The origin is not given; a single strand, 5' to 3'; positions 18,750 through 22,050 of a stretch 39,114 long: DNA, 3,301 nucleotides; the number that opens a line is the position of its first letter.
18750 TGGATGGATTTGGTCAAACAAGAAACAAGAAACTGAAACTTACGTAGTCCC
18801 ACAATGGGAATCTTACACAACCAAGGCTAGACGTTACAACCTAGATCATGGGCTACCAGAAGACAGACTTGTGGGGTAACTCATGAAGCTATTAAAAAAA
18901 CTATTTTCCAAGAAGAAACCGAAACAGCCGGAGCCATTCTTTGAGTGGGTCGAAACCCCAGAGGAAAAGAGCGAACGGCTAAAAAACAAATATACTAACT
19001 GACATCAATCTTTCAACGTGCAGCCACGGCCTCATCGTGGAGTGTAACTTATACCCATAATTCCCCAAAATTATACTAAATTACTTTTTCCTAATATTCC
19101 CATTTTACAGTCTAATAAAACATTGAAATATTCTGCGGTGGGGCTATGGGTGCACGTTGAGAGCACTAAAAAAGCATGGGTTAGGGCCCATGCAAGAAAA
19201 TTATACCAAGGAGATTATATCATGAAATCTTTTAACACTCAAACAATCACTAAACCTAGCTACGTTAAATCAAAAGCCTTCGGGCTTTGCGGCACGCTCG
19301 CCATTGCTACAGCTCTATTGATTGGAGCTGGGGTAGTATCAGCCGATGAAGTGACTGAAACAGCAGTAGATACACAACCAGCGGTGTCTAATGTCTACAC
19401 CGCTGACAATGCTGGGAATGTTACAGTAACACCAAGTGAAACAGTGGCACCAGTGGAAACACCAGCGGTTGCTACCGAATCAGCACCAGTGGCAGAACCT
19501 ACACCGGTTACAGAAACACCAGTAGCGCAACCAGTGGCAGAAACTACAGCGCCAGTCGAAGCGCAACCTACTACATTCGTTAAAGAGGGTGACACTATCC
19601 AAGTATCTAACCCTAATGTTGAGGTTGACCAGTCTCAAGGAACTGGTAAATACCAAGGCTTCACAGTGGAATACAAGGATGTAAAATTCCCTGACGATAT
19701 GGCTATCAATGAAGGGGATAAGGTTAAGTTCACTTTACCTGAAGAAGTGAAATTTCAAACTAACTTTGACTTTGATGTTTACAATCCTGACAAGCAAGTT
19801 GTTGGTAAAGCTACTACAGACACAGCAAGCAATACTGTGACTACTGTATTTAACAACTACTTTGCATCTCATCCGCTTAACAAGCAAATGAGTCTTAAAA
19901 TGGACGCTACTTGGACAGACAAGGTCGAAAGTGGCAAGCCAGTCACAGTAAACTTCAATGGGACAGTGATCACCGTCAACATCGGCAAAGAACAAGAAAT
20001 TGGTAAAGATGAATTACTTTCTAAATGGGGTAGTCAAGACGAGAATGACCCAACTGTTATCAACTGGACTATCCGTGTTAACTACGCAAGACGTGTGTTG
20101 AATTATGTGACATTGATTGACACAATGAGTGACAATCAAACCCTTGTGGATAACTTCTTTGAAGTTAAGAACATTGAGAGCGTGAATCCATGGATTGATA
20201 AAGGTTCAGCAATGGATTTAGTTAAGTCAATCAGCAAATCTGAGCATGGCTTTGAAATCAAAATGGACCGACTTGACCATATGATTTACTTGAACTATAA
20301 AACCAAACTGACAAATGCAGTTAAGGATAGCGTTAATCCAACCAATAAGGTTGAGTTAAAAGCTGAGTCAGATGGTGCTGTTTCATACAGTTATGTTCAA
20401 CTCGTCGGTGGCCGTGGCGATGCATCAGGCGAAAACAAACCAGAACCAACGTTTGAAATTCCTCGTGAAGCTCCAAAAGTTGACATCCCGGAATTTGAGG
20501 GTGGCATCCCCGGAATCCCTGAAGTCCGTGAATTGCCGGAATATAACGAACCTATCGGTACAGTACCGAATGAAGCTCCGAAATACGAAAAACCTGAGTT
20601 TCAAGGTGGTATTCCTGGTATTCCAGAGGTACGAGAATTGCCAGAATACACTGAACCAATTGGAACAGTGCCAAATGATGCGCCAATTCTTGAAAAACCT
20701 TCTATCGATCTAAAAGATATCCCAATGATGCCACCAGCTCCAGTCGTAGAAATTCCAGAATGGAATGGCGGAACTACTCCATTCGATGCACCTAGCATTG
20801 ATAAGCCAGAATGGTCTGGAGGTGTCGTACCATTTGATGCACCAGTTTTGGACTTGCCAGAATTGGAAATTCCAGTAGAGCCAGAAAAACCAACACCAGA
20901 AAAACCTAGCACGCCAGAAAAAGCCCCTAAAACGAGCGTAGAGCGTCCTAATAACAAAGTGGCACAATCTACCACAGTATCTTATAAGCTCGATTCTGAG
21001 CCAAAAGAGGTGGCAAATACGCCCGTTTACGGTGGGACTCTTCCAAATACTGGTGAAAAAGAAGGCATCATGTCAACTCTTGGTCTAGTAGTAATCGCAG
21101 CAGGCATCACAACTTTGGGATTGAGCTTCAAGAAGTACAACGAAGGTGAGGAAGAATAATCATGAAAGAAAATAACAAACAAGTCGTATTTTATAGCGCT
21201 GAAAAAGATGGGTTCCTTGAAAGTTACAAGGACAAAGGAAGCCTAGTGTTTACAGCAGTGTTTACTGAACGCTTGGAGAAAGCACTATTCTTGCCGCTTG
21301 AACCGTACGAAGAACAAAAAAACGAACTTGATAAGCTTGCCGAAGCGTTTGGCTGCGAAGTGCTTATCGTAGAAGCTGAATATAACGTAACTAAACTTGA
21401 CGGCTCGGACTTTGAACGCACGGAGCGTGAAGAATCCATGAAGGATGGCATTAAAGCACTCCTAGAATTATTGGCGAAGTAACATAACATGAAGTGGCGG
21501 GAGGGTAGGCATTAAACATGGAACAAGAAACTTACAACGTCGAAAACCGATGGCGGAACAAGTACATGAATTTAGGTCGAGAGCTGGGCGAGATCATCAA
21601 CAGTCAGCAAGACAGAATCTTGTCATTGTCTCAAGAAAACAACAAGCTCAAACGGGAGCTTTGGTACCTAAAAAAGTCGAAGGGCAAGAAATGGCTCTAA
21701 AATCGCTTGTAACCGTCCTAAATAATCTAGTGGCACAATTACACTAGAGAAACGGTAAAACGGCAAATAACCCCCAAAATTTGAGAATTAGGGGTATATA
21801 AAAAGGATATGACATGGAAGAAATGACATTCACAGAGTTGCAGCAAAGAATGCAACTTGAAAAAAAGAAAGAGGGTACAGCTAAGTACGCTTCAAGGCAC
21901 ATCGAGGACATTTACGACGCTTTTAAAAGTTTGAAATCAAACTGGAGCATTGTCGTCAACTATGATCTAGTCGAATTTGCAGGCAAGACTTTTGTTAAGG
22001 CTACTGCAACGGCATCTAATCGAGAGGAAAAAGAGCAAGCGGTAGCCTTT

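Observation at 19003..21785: Sortase-anchored MSCRAMM-like adhesin cassette embedded in the early/replication region of the phage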

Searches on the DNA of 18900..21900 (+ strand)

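Call 4: search_dna_similar(query=window:18900-21900:+, collection=phages, mode=near, max_rows=30)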
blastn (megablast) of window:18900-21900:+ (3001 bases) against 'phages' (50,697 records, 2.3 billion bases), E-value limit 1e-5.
Records with a match: 13; places in all: 13; records where one place covers at least 80% of the query: 0.
Best place of each record, by identity: 80-90% 8; 60-80% 5.
By first word of the organism name: Streptococcus 13.
By host as written in the record: Streptococcus thermophilus 5; Streptococcus salivarius 57.I 2; Streptococcus salivarius DBO_AE_2 1; Streptococcus salivarius JIM8777 1; Streptococcus vestibularis SVE8 1; Streptococcus salivarius JF 1; Streptococcus salivarius NCTC_8618 1; Streptococcus salivarius ATCC_7073 1.
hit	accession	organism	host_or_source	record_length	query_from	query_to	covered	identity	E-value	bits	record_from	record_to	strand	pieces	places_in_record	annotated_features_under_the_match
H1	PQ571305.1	Streptococcus phage SA-TP2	Streptococcus salivarius DBO_AE_2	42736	1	2535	72%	75.8%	1e-155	1005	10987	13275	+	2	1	LPXTG cell wall anchor domain-containing protein | hypothetical protein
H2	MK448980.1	Streptococcus phage Javan536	Streptococcus salivarius JIM8777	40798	123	2617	47%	82.2%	0e+0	1169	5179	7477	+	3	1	hypothetical protein (x2)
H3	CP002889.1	Streptococcus phage YMC-2011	Streptococcus salivarius 57.I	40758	123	2622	44%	80.4%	2e-153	966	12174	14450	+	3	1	lpxtg cell wall surface protein, collagen binding domain protein | hypothetical protein (x2)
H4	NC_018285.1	Streptococcus phage YMC-2011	Streptococcus salivarius 57.I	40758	123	2622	44%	80.4%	2e-153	966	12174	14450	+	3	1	LPXTG cell wall anchor domain-containing protein | hypothetical protein | Mu Gam-like end protection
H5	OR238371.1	Streptococcus phage SVep1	Streptococcus vestibularis SVE8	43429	109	324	7%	78.5%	6e-25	122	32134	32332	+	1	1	none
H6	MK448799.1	Streptococcus phage Javan535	Streptococcus salivarius JF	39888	2038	2246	7%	76.3%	2e-19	104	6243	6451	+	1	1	sialidase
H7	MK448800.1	Streptococcus phage Javan539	Streptococcus salivarius NCTC_8618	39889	2038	2246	7%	76.3%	2e-19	104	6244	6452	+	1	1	sialidase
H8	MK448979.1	Streptococcus phage Javan534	Streptococcus salivarius ATCC_7073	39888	2038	2246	7%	76.3%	2e-19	104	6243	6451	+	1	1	sialidase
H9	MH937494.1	Streptococcus phage CHPC1042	Streptococcus thermophilus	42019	2796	2920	4%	86.5%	2e-29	137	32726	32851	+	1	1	recombination protein beta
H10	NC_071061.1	Streptococcus phage CHPC1042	Streptococcus thermophilus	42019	2796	2920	4%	86.5%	2e-29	137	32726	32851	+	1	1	recombination protein beta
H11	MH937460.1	Streptococcus phage CHPC640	Streptococcus thermophilus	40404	241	301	2%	88.5%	2e-9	71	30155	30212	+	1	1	none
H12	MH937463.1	Streptococcus phage CHPC676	Streptococcus thermophilus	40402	241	301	2%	88.5%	2e-9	71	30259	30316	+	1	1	none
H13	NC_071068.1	Streptococcus phage CHPC640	Streptococcus thermophilus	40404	241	301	2%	88.5%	2e-9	71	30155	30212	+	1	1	none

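Call 5: get_annotated_region(hit=H1, flank=6000)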
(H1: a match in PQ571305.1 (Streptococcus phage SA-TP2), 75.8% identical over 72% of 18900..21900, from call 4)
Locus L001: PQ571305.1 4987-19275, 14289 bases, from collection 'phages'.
description: Streptococcus phage SA-TP2, complete genome.
organism: Streptococcus phage SA-TP2 (NCBI taxid 3385256)
taxonomy: Viruses
host: Streptococcus salivarius DBO_AE_2; source: antibiotic induction; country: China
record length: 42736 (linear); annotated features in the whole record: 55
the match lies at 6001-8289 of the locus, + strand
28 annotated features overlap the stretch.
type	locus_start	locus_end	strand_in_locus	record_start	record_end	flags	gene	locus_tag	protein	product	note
CDS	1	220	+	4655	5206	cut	-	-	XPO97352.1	anti-CRISPR protein AcrIIA6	SA-TP2_gp9; SA-TP2_gp9; None; Streptococcus phage TP-J34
CDS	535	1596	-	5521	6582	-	-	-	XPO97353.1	integrase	SA-TP2_gp10; SA-TP2_gp10; Annot2=(structure alignment-afuniprot50) AF-A0A564S8K2-F1-model_v4 Tyrosine recombinase ...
CDS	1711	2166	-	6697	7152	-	-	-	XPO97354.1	hypothetical protein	SA-TP2_gp11; SA-TP2_gp11; None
CDS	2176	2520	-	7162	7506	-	-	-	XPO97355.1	UmuD-like protein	SA-TP2_gp12; SA-TP2_gp12; Annot2=(hmm profile search-phrog [Rank2]) phrog_925 HTH DNA binding protein;Annot3=(structure ...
CDS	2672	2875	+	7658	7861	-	-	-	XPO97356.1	helix-turn-helix domain-containing protein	SA-TP2_gp13; SA-TP2_gp13; Annot2=(hmm profile search-phrog [Rank2]) phrog_7950 transcriptional ...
CDS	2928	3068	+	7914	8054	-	-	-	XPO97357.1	hypothetical protein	SA-TP2_gp14; SA-TP2_gp14; None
CDS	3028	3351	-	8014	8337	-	-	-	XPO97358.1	small nuclear ribonucleoprotein G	SA-TP2_gp15; SA-TP2_gp15; Annot2=(structure alignment-afuniprot50) AF-A0A832K463-F1-model_v4 RNA-binding ...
CDS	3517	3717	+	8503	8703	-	-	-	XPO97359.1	helix-turn-helix domain-containing protein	SA-TP2_gp16; SA-TP2_gp16; Annot2=(hmm profile search-phrog [Rank2]) phrog_1373 transcriptional ...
CDS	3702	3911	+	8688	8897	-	-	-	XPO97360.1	hypothetical protein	SA-TP2_gp17; SA-TP2_gp17; None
CDS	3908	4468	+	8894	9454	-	-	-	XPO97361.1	hypothetical protein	SA-TP2_gp18; SA-TP2_gp18; None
CDS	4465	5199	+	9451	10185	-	-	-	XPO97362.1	anti-repressor Ant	SA-TP2_gp19; SA-TP2_gp19; Annot2=(structure alignment-afuniprot50) AF-A0A845LWJ4-F1-model_v4 ...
CDS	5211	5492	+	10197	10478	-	-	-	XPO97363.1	HTH DNA binding protein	SA-TP2_gp20; SA-TP2_gp20; Annot2=(hmm profile search-phrog [Rank2]) phrog_668 HTH DNA binding protein;Annot3=(structure ...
CDS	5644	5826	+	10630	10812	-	-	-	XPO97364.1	hypothetical protein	SA-TP2_gp21; SA-TP2_gp21; None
CDS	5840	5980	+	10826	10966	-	-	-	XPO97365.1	hypothetical protein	SA-TP2_gp22; SA-TP2_gp22; None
CDS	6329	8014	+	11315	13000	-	-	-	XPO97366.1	LPXTG cell wall anchor domain-containing protein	SA-TP2_gp23; SA-TP2_gp23; Annot2=(structure alignment-afuniprot50) AF-A0A6L6LGU4-F1-model_v4 LPXTG cell wall anchor ...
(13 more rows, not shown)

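Call 6: get_annotated_region(hit=H4, flank=6000)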
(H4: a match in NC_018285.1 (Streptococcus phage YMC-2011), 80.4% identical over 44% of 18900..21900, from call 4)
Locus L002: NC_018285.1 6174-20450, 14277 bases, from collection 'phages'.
description: Streptococcus phage YMC-2011, complete genome.
organism: Streptococcus phage YMC-2011 (NCBI taxid 1051631)
taxonomy: Viruses; Duplodnaviria; Heunggongvirae; Uroviricota; Caudoviricetes; Aliceevansviridae
host: Streptococcus salivarius 57.I; source: -; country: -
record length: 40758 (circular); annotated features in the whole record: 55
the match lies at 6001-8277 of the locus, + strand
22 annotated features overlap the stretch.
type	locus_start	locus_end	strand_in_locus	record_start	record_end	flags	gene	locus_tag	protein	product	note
CDS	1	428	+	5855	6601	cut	-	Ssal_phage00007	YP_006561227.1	endolysin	-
CDS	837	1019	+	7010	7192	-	-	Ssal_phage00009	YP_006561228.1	hypothetical protein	-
CDS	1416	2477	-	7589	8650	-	-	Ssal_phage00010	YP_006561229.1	site-specific integrase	-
CDS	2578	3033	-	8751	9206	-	-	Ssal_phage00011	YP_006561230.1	hypothetical protein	-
CDS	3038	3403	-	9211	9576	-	-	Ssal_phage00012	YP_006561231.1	metallo-protease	-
CDS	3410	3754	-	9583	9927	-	-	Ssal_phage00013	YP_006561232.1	helix-turn-helix domain-containing protein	-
CDS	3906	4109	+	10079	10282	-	-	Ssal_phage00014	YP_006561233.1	helix-turn-helix domain-containing protein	-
CDS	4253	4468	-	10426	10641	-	-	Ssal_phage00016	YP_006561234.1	hypothetical protein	-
CDS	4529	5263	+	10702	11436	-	-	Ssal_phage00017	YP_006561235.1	anti-repressor Ant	-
CDS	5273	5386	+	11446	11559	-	-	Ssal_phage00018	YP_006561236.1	hypothetical protein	-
CDS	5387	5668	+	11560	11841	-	-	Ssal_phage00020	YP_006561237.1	HTH DNA binding protein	-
CDS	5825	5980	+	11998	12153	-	-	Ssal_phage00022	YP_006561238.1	hypothetical protein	-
CDS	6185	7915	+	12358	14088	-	-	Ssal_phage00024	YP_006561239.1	LPXTG cell wall anchor domain-containing protein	-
CDS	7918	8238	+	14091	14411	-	-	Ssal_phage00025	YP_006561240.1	hypothetical protein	-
CDS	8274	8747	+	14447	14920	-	-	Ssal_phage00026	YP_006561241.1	Mu Gam-like end protection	-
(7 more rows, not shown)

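Call 7: get_annotated_region(hit=H2, flank=6000)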
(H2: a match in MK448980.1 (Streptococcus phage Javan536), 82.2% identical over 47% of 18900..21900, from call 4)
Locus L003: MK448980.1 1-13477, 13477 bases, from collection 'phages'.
description: Streptococcus phage Javan536, complete genome.
organism: Streptococcus phage Javan536 (NCBI taxid 2548249)
taxonomy: Viruses; Duplodnaviria; Heunggongvirae; Uroviricota; Caudoviricetes; Aliceevansviridae
host: Streptococcus salivarius JIM8777; source: -; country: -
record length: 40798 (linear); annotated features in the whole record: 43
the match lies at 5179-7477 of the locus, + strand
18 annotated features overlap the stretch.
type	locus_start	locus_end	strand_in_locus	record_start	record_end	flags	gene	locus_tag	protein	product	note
CDS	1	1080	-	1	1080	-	-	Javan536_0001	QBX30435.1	integrase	-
CDS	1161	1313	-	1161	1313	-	-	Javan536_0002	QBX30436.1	hypothetical protein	-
CDS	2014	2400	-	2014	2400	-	-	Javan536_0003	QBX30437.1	putative cI-like repressor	-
CDS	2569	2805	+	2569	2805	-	-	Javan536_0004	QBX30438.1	transcriptional regulator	-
CDS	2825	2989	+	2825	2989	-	-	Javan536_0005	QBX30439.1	hypothetical protein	-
CDS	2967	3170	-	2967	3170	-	-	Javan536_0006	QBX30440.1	hypothetical protein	-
CDS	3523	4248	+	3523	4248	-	-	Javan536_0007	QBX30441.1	antirepressor protein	-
CDS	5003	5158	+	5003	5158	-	-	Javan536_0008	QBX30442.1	hypothetical protein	-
CDS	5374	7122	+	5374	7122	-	-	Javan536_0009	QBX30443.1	hypothetical protein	hypothetical protein, truncated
CDS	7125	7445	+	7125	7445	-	-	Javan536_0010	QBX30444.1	hypothetical protein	-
CDS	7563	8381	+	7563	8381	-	-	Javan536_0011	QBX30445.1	hypothetical protein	FIG01119637: hypothetical protein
CDS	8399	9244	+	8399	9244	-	-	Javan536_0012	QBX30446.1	helicase loader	Helicase loader DnaI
CDS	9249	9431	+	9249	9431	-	-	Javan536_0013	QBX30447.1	hypothetical protein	-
CDS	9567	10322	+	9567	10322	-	-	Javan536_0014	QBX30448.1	hypothetical protein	some similarities to phage related proteins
CDS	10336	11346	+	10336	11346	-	-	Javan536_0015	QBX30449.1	hypothetical protein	-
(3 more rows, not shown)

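Call 11: get_annotated_region(hit=H6, flank=6200)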
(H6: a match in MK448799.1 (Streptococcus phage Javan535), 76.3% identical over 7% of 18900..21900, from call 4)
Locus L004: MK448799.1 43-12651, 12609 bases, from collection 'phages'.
description: Streptococcus phage Javan535, complete genome.
organism: Streptococcus phage Javan535 (NCBI taxid 2548248)
taxonomy: Viruses; Duplodnaviria; Heunggongvirae; Uroviricota; Caudoviricetes
host: Streptococcus salivarius JF; source: -; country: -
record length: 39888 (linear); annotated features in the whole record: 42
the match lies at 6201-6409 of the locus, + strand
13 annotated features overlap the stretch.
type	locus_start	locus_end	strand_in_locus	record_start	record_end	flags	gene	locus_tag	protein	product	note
CDS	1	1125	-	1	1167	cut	-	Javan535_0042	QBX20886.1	integrase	-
CDS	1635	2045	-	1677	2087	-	-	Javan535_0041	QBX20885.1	hypothetical protein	-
CDS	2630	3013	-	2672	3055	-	-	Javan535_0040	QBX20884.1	repressor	-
CDS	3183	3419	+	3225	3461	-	-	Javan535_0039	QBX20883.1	transcriptional regulator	-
CDS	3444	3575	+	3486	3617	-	-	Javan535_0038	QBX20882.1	hypothetical protein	-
CDS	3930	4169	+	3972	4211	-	-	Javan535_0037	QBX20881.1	excisionase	-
CDS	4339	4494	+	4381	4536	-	-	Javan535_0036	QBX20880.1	hypothetical protein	-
CDS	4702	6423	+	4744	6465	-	-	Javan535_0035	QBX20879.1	sialidase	-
CDS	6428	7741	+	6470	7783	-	-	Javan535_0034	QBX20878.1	hypothetical protein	-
CDS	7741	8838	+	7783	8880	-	-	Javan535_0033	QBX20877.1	hypothetical protein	-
CDS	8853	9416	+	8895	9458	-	-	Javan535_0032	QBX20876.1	hypothetical protein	-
CDS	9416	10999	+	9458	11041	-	-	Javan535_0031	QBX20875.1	DNA helicase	DNA helicase, phage-associated; Type III restriction enzme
CDS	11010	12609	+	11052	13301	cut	-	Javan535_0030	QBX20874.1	replicative DNA helicase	replicative DNA helicase, repA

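Call 12: get_annotated_region(hit=H5, flank=4000)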
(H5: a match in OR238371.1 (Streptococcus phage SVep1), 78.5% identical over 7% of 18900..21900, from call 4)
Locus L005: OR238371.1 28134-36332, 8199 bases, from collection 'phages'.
description: Streptococcus phage SVep1, complete genome.
organism: Streptococcus phage SVep1 (NCBI taxid 3073028)
taxonomy: Viruses; Duplodnaviria; Heunggongvirae; Uroviricota; Caudoviricetes
host: Streptococcus vestibularis SVE8; source: Streptococcus vestibularis treated with Mitomycin C; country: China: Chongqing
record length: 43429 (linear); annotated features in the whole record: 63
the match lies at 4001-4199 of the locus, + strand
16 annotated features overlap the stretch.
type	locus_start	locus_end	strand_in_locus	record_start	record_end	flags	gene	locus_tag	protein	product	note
CDS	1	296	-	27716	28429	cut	-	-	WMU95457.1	hypothetical protein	-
CDS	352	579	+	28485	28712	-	-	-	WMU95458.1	hypothetical protein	-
CDS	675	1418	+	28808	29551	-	-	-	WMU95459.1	antirepressor protein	-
CDS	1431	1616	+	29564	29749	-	-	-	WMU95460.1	hypothetical protein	-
CDS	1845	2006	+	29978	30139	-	-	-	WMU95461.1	hypothetical protein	-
CDS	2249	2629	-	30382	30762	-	-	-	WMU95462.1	hypothetical protein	-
CDS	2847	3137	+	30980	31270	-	-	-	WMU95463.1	hypothetical protein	-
CDS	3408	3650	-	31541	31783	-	-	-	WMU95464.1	hypothetical protein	-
CDS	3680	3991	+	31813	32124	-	-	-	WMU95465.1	hypothetical protein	-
CDS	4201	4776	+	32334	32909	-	-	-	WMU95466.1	hypothetical protein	-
CDS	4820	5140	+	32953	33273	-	-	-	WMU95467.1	hypothetical protein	-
CDS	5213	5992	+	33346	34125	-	-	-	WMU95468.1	putative DNA replication protein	-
CDS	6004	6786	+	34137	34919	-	-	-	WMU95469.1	helicase loader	Helicase loader DnaI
CDS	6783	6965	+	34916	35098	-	-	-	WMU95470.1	hypothetical protein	-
CDS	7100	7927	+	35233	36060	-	-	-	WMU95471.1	recombinational DNA repair protein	Recombinational DNA repair protein RecT (prophage associated)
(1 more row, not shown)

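Call 13: get_annotated_region(hit=H13, flank=4000)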
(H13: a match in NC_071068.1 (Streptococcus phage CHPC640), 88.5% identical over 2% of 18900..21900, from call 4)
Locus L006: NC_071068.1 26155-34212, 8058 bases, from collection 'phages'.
description: Streptococcus phage CHPC640, complete genome.
organism: Streptococcus phage CHPC640 (NCBI taxid 2365037)
taxonomy: Viruses; Duplodnaviria; Heunggongvirae; Uroviricota; Caudoviricetes; Aliceevansviridae; Brussowvirus; Brussowvirus CHPC640
host: Streptococcus thermophilus; source: -; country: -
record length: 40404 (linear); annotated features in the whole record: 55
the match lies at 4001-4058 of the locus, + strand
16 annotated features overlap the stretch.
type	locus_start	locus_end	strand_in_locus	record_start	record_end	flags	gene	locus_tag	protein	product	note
CDS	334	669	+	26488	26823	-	-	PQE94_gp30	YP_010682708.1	hypothetical protein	-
CDS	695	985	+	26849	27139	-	-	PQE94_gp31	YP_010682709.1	hypothetical protein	-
CDS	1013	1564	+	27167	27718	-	-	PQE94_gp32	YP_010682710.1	hypothetical protein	-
CDS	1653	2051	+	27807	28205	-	-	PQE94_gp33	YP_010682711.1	hypothetical protein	protein gp30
CDS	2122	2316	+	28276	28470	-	-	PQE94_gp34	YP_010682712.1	hypothetical protein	-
CDS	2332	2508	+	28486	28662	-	-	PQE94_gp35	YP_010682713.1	hypothetical protein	-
CDS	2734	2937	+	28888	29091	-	-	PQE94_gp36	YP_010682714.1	cro-like protein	-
CDS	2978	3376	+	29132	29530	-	-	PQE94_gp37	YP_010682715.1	hypothetical protein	-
CDS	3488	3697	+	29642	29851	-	-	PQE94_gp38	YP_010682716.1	cro-like repressor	-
CDS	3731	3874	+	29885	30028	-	-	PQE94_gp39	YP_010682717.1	hypothetical protein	Phage protein (ACLAME 569)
CDS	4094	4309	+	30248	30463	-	-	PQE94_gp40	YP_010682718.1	hypothetical protein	-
CDS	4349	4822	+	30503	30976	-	-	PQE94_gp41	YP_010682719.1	hypothetical protein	-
CDS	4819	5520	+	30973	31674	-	-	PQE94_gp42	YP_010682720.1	DNA-binding protein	-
CDS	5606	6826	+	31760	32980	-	-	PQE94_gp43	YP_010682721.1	hypothetical protein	-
CDS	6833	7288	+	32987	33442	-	-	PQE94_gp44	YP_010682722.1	single-stranded DNA-binding protein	-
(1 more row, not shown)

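Call 69: search_dna_similar(query=window:19005-19205:+, collection=phages, mode=distant, max_rows=40, rows=spread, max_evalue=0.001)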
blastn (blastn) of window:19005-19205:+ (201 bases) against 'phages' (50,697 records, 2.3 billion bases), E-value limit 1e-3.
Records with a match: 17; places in all: 17; records where one place covers at least 80% of the query: 12.
Best place of each record, by identity: 80-90% 4; 60-80% 13.
By first word of the organism name: Streptococcus 17.
By host as written in the record: Streptococcus thermophilus ST47795 4; Streptococcus thermophilus 3; Streptococcus salivarius 57.I 2; Streptococcus thermophilus VA460 2; Streptococcus salivarius DBO_AE_2 1; Streptococcus vestibularis SVE8 1; Streptococcus salivarius JIM8777 1; Streptococcus salivarius JF 1; and 2 more.
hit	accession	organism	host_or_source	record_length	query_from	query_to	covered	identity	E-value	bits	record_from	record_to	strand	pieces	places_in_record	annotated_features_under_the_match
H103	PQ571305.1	Streptococcus phage SA-TP2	Streptococcus salivarius DBO_AE_2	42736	4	196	96%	86.1%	3e-56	223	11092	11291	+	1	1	none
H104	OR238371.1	Streptococcus phage SVep1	Streptococcus vestibularis SVE8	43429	4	196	96%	77.4%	5e-34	149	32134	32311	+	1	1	none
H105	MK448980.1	Streptococcus phage Javan536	Streptococcus salivarius JIM8777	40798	18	196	89%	78.7%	2e-26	124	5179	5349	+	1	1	none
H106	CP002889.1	Streptococcus phage YMC-2011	Streptococcus salivarius 57.I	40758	18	201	92%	75.4%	5e-21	105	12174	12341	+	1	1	none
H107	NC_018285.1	Streptococcus phage YMC-2011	Streptococcus salivarius 57.I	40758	18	201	92%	75.4%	5e-21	105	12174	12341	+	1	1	none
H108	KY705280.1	Streptococcus phage P7954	Streptococcus thermophilus ST47795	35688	7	189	91%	72.0%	2e-14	84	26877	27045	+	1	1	none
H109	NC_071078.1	Streptococcus phage P7954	Streptococcus thermophilus ST47795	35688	7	189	91%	72.0%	2e-14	84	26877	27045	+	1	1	none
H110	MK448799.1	Streptococcus phage Javan535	Streptococcus salivarius JF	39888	18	196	89%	73.1%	3e-18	97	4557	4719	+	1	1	none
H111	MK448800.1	Streptococcus phage Javan539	Streptococcus salivarius NCTC_8618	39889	18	196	89%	73.1%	3e-18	97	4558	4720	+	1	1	none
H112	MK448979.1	Streptococcus phage Javan534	Streptococcus salivarius ATCC_7073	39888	18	196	89%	73.1%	3e-18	97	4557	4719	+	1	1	none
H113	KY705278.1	Streptococcus phage P7952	Streptococcus thermophilus ST47795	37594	7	189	91%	70.4%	3e-12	77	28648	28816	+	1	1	none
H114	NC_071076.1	Streptococcus phage P7952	Streptococcus thermophilus ST47795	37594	7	189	91%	70.4%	3e-12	77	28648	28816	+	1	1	none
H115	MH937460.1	Streptococcus phage CHPC640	Streptococcus thermophilus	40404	136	199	32%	87.5%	3e-11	74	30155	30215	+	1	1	none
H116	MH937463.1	Streptococcus phage CHPC676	Streptococcus thermophilus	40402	136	199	32%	87.5%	3e-11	74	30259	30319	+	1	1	none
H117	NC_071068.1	Streptococcus phage CHPC640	Streptococcus thermophilus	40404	136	199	32%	87.5%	3e-11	74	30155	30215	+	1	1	none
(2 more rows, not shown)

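Call 79: build_rna_model(alignment_id=A2, structure=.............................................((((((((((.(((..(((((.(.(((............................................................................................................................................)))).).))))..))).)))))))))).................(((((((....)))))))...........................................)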
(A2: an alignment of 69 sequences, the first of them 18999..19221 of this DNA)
Model R1 built from alignment A2 (69 sequences, 317 columns); structure: as given.
model positions 217; base pairs 29; branch points 1; effective number of sequences 2.15; information 0.59 bits per position. Calibrated on 0.2 Mb of random sequence (short: E-values are rough).
structure used (alignment columns):
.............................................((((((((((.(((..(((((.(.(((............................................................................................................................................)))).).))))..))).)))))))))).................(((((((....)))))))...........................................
